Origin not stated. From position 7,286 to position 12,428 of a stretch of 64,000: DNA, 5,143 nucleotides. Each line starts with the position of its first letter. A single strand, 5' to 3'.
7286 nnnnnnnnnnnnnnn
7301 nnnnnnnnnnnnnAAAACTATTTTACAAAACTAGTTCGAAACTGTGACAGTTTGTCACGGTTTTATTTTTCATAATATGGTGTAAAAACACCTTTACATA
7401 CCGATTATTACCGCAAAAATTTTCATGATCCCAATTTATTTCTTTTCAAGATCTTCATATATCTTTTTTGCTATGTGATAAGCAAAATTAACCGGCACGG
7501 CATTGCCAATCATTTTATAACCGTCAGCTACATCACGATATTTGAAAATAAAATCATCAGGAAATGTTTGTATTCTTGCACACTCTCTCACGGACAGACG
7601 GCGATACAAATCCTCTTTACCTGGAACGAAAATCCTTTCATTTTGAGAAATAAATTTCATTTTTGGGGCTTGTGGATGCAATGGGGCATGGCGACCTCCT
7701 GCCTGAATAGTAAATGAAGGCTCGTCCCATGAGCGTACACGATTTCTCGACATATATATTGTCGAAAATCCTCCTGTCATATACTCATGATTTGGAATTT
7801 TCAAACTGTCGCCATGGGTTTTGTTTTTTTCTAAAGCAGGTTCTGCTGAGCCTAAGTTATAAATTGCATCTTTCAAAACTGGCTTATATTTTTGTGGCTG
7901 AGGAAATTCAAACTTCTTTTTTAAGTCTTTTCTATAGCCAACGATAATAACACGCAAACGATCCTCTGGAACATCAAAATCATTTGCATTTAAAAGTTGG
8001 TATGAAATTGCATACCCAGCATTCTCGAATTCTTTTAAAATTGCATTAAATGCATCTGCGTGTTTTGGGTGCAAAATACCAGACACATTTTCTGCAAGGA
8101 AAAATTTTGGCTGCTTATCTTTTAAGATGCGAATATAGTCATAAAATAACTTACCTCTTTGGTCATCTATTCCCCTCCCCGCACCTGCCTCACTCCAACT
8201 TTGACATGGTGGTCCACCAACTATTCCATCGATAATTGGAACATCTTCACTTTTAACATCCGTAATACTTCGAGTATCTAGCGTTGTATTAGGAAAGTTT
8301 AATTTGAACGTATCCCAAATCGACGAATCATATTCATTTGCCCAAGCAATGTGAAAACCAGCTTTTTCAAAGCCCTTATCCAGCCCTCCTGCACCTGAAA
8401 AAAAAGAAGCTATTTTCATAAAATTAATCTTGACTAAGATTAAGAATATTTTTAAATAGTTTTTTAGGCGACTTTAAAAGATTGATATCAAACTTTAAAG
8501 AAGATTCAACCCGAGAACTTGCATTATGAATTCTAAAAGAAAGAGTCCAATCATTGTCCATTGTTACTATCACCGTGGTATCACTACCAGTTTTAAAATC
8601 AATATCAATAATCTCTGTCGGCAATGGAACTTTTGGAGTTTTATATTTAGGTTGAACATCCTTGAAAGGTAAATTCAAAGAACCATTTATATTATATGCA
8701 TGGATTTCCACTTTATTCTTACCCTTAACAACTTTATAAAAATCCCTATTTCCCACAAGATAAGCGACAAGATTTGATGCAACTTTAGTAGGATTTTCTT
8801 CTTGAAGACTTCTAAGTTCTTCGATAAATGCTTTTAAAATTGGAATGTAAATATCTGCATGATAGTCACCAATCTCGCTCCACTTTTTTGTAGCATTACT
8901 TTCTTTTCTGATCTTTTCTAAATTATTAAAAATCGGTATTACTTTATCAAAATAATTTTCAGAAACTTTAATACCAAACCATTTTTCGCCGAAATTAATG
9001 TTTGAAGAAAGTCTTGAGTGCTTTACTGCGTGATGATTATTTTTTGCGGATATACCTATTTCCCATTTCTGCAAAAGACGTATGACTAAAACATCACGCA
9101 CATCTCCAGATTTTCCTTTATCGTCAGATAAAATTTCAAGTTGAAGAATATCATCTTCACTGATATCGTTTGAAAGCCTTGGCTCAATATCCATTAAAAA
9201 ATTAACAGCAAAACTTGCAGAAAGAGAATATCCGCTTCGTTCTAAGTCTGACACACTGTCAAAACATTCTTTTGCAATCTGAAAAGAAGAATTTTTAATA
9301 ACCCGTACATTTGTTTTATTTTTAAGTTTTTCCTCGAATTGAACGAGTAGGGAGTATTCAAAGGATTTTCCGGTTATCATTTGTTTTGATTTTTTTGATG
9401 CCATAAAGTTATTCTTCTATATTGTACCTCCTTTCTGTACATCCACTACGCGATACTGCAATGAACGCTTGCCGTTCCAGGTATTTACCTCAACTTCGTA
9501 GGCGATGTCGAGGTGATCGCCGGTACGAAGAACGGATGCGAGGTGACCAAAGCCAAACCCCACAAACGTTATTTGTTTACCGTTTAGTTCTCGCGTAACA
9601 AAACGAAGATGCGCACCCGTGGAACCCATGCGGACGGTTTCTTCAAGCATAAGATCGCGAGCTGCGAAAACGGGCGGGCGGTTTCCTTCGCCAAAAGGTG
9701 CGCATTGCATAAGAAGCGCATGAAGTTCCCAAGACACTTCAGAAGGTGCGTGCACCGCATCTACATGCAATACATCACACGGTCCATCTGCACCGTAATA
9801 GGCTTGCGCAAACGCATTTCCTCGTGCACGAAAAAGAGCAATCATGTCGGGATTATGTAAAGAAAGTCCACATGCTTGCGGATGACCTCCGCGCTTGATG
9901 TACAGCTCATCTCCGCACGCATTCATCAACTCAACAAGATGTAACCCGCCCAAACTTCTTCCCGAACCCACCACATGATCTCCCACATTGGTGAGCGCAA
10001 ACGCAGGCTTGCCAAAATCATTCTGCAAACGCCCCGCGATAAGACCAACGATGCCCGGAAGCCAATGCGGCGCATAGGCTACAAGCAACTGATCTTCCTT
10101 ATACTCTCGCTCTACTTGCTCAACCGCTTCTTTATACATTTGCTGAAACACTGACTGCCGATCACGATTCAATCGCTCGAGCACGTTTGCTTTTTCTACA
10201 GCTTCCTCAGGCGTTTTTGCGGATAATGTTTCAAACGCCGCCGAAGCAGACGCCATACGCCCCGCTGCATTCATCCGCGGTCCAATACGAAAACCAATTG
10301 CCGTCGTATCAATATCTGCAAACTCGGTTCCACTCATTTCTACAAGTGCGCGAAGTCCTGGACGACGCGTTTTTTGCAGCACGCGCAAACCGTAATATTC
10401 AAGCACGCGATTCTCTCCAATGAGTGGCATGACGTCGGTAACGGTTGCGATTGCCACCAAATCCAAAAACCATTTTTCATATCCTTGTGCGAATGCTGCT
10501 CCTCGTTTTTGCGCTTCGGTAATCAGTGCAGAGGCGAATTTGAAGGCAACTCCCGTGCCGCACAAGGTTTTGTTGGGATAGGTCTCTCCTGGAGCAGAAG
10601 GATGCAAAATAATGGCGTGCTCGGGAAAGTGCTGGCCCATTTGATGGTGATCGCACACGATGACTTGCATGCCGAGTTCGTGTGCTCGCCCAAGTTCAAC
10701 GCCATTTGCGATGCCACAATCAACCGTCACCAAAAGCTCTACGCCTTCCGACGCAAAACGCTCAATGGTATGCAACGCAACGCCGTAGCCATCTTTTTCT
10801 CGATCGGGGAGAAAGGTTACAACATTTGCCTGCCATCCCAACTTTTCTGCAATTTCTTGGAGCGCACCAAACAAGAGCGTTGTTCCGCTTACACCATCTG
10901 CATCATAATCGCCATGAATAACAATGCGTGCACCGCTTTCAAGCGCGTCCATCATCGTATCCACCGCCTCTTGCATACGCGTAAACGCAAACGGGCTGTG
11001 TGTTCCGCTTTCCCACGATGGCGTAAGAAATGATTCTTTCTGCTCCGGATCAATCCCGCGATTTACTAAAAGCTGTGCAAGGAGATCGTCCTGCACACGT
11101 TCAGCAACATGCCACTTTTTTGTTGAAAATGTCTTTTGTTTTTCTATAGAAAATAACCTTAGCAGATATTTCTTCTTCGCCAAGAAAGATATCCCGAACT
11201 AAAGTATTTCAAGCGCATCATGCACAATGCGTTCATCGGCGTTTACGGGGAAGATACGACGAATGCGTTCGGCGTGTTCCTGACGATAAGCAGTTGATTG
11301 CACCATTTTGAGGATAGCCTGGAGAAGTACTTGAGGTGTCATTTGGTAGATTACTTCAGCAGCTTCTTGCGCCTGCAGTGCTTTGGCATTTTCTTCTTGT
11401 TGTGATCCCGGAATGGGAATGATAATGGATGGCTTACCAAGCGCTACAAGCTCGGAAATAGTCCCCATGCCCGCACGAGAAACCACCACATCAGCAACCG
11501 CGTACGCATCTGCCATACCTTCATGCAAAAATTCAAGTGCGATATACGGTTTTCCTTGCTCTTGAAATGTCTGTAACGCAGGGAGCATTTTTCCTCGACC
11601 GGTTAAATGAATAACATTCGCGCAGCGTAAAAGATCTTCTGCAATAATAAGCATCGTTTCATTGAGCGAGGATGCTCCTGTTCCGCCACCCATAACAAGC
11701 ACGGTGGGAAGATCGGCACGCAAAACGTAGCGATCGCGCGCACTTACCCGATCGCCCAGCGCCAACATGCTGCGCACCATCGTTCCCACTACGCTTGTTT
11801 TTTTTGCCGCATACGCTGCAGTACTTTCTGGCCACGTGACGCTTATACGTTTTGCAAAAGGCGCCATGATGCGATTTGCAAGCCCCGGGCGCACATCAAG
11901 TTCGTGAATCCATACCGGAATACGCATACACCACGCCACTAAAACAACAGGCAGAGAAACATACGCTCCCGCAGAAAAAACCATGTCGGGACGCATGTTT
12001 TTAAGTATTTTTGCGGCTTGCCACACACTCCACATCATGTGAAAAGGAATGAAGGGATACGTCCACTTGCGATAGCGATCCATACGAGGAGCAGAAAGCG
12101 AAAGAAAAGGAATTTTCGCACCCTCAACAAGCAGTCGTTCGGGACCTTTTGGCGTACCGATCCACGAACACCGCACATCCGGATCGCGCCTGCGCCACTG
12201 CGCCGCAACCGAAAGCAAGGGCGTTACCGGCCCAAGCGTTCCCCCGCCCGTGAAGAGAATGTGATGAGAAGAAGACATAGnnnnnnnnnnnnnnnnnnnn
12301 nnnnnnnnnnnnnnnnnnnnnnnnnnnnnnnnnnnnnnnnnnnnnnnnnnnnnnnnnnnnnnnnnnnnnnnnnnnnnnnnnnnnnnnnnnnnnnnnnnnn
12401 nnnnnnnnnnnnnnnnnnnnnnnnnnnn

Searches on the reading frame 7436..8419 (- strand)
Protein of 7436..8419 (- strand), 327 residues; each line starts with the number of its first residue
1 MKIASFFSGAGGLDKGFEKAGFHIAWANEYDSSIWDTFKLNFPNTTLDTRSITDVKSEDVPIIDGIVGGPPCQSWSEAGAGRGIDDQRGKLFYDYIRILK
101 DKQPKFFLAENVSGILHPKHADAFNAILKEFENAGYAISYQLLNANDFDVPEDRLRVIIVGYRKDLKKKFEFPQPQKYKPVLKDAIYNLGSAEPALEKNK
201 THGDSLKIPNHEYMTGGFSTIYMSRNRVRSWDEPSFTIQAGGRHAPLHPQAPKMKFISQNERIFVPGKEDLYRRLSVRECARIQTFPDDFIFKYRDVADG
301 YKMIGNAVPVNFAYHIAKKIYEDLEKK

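Call 52: search_protein_families(library=pfam, proteins=[window:7436-8419:-], max_evalue=0.001)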
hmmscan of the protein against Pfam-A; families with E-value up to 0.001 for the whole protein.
window:7436-8419:- (327 aa): 1 family
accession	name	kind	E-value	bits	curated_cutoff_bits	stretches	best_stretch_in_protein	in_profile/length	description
PF00145.23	DNA_methylase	-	2.9e-97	326.5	22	1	1-321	1-323/324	C-5 cytosine-specific DNA methylase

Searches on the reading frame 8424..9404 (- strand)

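Call 52: search_protein_families(library=pfam, proteins=[window:8424-9404:-], max_evalue=0.001)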
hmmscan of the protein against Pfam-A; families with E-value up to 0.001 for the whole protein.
window:8424-9404:- (326 aa): 1 family
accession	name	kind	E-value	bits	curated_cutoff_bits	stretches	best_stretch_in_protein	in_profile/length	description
PF09556.15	RE_HaeIII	-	3.3e-97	325.7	25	1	12-311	1-296/298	HaeIII restriction endonuclease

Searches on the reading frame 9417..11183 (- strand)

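Call 52: search_protein_families(library=pfam, proteins=[window:9417-11183:-], max_evalue=0.001)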
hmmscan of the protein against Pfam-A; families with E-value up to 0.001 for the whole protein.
window:9417-11183:- (588 aa): 3 families
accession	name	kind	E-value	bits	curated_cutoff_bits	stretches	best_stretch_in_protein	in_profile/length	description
PF17768.7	RecJ_OB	-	7.2e-25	87.6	27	1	474-581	1-107/107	RecJ OB domain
PF01368.27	DHH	-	8.3e-20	71.8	28.1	1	86-247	1-125/125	DHH family, N-terminal domain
PF02272.25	DHHA1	-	7.2e-12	46.1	25.9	1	364-458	2-99/102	DHHA1 domain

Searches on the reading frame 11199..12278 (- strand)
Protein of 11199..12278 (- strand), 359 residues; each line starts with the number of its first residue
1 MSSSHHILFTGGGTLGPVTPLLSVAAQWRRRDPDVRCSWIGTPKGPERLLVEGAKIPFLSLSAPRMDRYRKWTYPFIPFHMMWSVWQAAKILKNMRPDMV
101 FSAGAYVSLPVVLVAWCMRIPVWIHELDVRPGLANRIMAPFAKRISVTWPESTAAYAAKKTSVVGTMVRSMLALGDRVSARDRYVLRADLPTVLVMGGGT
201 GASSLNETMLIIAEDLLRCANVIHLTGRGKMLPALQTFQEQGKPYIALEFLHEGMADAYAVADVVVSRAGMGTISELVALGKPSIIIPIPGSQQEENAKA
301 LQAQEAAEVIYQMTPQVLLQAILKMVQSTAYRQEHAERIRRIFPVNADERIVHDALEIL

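Call 54: search_protein_families(library=pfam, proteins=[window:11199-12278:-], max_evalue=0.0001)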
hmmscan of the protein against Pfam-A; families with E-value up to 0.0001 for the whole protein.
window:11199-12278:- (359 aa): 2 families
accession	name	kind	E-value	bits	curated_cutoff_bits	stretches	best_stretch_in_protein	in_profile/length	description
PF04101.22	Glyco_tran_28_C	-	7.3e-30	104.6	22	1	192-338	1-153/166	Glycosyltransferase family 28 C-terminal domain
PF03033.26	Glyco_transf_28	-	8.1e-30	104.1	26.2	1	7-145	1-137/139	Glycosyltransferase family 28 N-terminal domain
